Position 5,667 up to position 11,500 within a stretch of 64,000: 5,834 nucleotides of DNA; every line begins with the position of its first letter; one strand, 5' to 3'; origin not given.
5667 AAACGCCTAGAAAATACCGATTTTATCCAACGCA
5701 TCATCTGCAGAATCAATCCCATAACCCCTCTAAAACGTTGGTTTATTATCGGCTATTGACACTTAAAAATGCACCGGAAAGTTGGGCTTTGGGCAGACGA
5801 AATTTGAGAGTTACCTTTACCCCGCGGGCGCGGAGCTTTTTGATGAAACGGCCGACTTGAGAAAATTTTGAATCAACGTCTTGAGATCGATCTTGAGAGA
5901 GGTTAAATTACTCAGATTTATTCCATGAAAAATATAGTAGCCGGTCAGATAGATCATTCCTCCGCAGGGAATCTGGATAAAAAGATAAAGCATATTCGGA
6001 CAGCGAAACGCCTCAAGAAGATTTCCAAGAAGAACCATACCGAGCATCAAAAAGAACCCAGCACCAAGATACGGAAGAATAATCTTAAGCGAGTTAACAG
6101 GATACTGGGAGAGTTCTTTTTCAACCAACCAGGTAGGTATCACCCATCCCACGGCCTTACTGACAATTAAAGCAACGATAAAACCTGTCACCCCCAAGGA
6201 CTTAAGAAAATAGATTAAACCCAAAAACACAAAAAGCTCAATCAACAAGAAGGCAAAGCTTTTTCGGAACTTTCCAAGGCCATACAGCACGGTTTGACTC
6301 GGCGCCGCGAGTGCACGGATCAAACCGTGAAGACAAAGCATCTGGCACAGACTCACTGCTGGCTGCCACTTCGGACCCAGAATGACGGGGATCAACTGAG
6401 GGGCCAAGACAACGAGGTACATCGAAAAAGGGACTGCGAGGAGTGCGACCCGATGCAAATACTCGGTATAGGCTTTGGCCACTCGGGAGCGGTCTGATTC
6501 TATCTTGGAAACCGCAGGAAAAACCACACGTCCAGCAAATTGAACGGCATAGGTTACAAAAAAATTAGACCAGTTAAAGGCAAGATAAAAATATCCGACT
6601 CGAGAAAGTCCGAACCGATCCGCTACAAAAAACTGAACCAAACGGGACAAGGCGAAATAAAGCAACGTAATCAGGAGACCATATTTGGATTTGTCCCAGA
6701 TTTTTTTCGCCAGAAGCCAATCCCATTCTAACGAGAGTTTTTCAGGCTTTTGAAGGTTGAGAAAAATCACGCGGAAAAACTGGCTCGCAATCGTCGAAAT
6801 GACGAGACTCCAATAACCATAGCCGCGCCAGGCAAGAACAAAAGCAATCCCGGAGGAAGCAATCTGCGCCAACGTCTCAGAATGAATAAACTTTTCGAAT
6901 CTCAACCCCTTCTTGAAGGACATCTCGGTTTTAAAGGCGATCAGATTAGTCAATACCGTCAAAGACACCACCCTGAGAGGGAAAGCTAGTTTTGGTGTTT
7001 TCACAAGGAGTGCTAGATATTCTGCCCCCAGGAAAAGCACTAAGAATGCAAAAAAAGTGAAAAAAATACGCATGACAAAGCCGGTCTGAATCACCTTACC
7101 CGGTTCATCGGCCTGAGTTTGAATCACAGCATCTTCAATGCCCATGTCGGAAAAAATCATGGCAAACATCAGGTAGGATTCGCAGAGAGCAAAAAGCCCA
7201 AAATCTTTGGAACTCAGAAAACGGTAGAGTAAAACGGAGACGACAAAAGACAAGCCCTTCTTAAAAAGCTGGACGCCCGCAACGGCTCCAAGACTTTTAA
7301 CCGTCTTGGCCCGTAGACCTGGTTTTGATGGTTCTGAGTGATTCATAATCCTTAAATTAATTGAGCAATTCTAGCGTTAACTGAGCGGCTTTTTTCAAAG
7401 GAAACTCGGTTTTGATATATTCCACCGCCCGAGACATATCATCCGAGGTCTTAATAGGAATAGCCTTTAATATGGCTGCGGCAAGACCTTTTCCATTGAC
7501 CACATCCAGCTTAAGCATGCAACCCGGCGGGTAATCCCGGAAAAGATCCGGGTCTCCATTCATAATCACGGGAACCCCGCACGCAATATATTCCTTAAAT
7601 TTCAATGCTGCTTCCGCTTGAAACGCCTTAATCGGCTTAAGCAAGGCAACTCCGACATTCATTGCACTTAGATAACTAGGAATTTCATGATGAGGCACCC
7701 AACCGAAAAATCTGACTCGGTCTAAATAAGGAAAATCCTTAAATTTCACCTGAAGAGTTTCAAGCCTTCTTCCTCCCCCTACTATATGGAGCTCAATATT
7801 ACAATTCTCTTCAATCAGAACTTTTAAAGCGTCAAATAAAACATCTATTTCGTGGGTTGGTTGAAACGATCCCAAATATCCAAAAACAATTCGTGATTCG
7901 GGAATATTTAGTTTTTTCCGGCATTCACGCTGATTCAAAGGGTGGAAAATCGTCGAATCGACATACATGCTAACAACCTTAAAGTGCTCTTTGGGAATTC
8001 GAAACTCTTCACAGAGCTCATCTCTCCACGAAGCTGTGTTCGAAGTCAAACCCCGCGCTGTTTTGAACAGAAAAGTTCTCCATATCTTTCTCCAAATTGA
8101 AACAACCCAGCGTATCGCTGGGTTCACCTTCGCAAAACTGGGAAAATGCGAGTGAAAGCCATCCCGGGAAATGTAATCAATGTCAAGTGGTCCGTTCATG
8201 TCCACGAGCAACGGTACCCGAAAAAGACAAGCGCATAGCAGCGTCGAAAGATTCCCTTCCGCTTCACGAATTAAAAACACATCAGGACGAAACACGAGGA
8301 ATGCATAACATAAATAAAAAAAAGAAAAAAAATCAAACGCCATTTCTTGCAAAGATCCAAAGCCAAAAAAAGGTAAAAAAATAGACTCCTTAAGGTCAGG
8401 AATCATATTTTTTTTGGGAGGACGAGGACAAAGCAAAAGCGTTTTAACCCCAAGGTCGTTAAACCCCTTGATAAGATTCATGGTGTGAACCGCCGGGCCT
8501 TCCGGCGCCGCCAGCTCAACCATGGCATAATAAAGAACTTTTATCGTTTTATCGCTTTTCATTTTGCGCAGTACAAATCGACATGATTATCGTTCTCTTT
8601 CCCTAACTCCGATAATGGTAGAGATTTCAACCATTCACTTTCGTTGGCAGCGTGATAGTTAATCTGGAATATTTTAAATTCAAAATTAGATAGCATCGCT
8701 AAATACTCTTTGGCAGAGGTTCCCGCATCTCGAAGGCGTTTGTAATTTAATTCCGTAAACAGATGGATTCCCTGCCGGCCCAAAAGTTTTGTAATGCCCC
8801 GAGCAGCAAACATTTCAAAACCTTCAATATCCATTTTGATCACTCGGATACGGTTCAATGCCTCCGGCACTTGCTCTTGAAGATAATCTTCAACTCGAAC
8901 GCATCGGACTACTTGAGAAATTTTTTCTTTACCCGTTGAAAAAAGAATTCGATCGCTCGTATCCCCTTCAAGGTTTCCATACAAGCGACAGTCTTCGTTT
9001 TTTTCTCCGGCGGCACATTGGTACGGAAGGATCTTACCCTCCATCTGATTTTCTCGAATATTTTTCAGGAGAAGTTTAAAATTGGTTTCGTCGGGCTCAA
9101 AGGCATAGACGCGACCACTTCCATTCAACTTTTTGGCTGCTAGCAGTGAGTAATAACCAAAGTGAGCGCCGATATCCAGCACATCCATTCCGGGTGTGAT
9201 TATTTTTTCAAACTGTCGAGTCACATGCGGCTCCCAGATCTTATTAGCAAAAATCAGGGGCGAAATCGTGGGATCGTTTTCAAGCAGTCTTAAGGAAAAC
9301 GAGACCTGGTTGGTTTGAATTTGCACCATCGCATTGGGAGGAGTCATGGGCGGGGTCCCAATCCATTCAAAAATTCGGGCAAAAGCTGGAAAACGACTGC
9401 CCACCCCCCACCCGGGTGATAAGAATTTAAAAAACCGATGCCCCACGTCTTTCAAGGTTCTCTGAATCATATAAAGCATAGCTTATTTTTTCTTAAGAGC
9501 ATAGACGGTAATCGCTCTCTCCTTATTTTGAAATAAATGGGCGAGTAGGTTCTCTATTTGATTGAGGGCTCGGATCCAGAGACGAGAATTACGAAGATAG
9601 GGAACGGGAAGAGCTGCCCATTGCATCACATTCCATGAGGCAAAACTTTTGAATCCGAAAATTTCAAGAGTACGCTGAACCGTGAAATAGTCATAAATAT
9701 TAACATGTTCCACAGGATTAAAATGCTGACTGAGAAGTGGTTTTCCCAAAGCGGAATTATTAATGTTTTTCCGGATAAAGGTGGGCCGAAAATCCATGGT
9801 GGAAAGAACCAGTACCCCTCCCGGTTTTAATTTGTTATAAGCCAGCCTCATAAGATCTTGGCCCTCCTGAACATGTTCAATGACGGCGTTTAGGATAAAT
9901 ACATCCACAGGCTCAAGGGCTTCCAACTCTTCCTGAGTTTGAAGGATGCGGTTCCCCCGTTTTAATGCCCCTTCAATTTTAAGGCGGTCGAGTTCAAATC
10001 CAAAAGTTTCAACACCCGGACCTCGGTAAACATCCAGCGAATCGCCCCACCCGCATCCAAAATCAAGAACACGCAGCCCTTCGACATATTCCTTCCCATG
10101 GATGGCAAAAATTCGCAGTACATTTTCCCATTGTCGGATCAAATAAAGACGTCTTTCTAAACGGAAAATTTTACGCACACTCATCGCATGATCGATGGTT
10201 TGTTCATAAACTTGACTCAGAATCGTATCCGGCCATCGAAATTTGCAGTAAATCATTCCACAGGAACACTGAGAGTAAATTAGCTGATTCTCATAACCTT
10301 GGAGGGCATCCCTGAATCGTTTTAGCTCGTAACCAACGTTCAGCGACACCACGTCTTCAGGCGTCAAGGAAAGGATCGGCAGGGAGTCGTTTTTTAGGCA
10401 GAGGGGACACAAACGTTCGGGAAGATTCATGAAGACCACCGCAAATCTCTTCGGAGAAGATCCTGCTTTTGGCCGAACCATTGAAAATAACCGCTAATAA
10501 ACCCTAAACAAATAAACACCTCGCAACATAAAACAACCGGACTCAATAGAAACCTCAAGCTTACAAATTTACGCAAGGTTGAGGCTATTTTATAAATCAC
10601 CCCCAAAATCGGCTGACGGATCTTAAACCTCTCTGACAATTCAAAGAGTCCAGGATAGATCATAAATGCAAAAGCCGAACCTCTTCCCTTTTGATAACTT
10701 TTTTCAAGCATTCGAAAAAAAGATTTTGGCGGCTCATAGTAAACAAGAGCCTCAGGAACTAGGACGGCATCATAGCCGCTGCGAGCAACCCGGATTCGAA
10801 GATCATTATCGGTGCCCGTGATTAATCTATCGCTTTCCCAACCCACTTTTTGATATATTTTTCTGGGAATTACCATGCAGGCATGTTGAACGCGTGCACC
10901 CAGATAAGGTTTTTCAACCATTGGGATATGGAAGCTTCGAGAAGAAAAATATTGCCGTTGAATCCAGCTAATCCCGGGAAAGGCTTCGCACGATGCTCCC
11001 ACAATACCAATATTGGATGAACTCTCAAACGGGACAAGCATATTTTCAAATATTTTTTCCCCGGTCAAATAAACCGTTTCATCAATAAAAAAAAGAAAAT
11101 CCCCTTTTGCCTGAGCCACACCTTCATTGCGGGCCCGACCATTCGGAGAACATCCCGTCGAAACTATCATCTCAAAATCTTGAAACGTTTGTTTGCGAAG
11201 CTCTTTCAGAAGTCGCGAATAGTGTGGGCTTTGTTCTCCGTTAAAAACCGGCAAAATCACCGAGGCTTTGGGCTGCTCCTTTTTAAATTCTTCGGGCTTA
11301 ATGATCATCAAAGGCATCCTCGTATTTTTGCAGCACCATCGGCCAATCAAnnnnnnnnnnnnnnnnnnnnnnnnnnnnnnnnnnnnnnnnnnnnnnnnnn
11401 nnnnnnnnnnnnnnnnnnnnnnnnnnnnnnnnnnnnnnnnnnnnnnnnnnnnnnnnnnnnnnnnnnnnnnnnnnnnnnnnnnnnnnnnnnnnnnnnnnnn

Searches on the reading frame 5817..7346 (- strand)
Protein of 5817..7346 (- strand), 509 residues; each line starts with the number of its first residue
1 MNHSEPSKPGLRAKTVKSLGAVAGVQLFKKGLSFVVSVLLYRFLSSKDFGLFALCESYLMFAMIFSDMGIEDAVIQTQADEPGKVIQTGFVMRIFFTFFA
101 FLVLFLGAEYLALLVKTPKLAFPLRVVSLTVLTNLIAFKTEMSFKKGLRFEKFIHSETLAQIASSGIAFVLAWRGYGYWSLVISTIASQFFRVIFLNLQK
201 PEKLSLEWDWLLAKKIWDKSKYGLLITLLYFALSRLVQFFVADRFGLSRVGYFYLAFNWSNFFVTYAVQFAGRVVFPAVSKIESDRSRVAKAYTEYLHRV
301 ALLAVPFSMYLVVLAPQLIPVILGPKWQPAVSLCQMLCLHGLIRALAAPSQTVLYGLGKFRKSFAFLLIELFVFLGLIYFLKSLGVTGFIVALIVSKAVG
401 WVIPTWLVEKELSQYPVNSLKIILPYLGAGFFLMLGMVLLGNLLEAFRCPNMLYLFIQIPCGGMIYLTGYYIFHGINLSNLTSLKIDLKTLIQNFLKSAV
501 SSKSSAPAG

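Call 23: search_protein_families(library=pfam, proteins=[window:5817-7346:-], max_evalue=0.00001)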
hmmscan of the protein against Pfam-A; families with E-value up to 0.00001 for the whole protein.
window:5817-7346:- (509 aa): 2 families
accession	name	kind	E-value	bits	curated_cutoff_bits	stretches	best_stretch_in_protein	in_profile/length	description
PF13440.11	Polysacc_synt_3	-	4e-55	187.6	23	1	40-331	2-292/293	Polysaccharide biosynthesis protein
PF01943.22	Polysacc_synt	-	3.4e-20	73.1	28.2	1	17-282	3-273/274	Polysaccharide biosynthesis protein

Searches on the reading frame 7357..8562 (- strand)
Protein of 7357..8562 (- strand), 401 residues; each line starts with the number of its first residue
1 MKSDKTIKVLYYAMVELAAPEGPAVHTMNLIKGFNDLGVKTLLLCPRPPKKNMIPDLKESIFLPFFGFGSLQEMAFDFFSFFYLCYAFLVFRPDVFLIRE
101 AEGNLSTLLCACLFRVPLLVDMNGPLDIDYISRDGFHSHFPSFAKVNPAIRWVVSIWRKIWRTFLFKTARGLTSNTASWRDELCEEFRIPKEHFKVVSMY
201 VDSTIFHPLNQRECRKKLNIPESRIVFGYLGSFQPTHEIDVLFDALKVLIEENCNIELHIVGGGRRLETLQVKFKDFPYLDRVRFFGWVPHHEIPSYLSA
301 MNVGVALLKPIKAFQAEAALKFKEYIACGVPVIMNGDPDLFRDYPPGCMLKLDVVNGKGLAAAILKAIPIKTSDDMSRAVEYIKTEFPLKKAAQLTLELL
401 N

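Call 23: search_protein_families(library=pfam, proteins=[window:7357-8562:-], max_evalue=0.00001)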
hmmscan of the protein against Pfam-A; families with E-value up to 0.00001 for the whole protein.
window:7357-8562:- (401 aa): 3 families
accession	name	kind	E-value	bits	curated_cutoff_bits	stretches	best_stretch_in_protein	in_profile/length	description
PF00534.26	Glycos_transf_1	-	7.3e-15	55.4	26.4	1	211-335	2-122/172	Glycosyl transferases group 1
PF13692.12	Glyco_trans_1_4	-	3e-13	50.7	27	1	226-366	3-138/142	Glycosyl transferases group 1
PF13439.12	Glyco_transf_4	-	1.1e-09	39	28.5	1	22-202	3-167/170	Glycosyltransferase Family 4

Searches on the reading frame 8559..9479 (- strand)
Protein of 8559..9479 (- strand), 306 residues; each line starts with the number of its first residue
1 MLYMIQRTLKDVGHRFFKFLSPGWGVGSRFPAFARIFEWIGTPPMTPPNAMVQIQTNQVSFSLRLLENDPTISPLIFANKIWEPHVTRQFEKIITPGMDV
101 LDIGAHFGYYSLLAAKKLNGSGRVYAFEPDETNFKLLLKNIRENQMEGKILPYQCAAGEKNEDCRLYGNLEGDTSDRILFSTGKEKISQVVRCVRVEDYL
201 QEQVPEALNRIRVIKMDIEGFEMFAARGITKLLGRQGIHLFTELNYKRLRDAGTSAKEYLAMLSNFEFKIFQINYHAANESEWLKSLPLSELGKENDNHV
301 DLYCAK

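Call 23: search_protein_families(library=pfam, proteins=[window:8559-9479:-], max_evalue=0.00001)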
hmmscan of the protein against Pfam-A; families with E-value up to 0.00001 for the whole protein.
window:8559-9479:- (306 aa): 2 families
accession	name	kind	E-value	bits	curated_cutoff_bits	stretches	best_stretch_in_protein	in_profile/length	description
PF05050.19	Methyltransf_21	-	1.1e-15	58.6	22.7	1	102-268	1-171/173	Methyltransferase FkbM domain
PF02475.24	TRM5-TYW2_MTfase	-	2e-07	31.5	28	1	91-157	31-96/164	TRM5/TYW2 methyltransferase domain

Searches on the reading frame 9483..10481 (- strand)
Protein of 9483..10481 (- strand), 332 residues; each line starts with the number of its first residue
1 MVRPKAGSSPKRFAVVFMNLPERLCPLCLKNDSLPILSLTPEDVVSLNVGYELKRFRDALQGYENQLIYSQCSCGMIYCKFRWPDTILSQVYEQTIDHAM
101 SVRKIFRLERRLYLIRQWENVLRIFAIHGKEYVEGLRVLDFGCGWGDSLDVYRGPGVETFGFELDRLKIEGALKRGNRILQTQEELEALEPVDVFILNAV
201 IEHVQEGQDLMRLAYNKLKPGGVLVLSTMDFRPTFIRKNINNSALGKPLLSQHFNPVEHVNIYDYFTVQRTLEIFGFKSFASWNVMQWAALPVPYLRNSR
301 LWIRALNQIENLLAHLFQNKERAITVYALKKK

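Call 23: search_protein_families(library=pfam, proteins=[window:9483-10481:-], max_evalue=0.00001)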
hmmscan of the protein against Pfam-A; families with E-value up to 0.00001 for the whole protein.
window:9483-10481:- (332 aa): 4 families
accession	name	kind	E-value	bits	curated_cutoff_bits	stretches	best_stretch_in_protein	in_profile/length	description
PF13489.12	Methyltransf_23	-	3.1e-15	56.7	27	1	120-278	12-160/164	Methyltransferase domain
PF08241.18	Methyltransf_11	-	1.8e-07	32.2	21.2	1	139-226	1-95/95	Methyltransferase domain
PF13847.12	Methyltransf_31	-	2e-07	31.2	27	1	134-230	3-113/145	Methyltransferase domain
PF08242.18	Methyltransf_12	-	1.4e-06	29.3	30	1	139-224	1-98/98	Methyltransferase domain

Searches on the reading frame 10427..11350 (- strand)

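Call 23: search_protein_families(library=pfam, proteins=[window:10427-11350:-], max_evalue=0.00001)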
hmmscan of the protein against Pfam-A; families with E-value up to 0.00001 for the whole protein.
window:10427-11350:- (307 aa): 2 families
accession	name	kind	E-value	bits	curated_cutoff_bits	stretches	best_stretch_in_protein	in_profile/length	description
PF13641.12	Glyco_tranf_2_3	-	2.5e-08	34.7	27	1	61-214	62-220/230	Glycosyltransferase like family 2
PF00535.33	Glycos_transf_2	-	1e-07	32.5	23.3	0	71-169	67-167/168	Glycosyl transferase family 2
